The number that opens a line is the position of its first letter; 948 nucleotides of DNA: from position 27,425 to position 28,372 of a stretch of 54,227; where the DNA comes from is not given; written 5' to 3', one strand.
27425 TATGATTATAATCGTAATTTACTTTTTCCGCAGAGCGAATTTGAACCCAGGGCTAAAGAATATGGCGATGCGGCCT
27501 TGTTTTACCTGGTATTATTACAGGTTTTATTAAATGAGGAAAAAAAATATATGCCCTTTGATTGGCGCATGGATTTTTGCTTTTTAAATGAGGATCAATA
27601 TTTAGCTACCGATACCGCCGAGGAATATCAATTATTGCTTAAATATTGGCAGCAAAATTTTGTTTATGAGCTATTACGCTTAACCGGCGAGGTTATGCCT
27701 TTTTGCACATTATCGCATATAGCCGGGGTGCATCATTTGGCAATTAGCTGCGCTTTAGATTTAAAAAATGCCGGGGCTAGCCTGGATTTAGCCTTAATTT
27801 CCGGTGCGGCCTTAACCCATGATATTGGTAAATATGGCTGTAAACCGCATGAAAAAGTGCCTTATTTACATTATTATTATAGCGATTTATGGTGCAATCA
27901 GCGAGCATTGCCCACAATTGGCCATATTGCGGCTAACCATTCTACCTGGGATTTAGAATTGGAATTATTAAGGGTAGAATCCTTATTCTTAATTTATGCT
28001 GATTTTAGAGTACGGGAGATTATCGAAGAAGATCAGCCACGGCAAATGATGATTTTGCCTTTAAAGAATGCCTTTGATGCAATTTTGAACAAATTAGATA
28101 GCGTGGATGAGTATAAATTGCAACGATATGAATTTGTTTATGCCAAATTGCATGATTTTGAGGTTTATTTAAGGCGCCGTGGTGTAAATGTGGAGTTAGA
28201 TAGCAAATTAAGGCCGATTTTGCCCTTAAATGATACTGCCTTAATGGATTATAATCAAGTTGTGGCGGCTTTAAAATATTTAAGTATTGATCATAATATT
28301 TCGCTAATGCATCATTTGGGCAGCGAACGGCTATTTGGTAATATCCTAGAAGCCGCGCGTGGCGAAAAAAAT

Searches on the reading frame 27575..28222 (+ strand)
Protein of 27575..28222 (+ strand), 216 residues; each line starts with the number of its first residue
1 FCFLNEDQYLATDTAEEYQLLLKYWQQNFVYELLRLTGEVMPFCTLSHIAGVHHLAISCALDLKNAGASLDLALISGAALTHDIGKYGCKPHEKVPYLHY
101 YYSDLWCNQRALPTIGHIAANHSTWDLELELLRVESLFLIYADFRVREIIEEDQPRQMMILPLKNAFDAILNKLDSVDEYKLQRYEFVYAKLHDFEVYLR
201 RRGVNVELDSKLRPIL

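Call 97: search_solved_structures(query=A8, max_evalue=10, show_alignments=2)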
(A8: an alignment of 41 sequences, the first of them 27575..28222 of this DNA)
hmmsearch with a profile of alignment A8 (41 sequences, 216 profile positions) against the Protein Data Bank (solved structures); distinct sequences matched with E-value up to 10: 2.
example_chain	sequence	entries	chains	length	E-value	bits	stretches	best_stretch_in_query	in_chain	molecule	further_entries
1xx7_A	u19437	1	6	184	0.23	14.3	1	47-86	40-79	oxetanocin-like protein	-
9nvw_L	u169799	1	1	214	1.7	11.5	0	62-98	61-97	CH35-Apex1.08 kappa chain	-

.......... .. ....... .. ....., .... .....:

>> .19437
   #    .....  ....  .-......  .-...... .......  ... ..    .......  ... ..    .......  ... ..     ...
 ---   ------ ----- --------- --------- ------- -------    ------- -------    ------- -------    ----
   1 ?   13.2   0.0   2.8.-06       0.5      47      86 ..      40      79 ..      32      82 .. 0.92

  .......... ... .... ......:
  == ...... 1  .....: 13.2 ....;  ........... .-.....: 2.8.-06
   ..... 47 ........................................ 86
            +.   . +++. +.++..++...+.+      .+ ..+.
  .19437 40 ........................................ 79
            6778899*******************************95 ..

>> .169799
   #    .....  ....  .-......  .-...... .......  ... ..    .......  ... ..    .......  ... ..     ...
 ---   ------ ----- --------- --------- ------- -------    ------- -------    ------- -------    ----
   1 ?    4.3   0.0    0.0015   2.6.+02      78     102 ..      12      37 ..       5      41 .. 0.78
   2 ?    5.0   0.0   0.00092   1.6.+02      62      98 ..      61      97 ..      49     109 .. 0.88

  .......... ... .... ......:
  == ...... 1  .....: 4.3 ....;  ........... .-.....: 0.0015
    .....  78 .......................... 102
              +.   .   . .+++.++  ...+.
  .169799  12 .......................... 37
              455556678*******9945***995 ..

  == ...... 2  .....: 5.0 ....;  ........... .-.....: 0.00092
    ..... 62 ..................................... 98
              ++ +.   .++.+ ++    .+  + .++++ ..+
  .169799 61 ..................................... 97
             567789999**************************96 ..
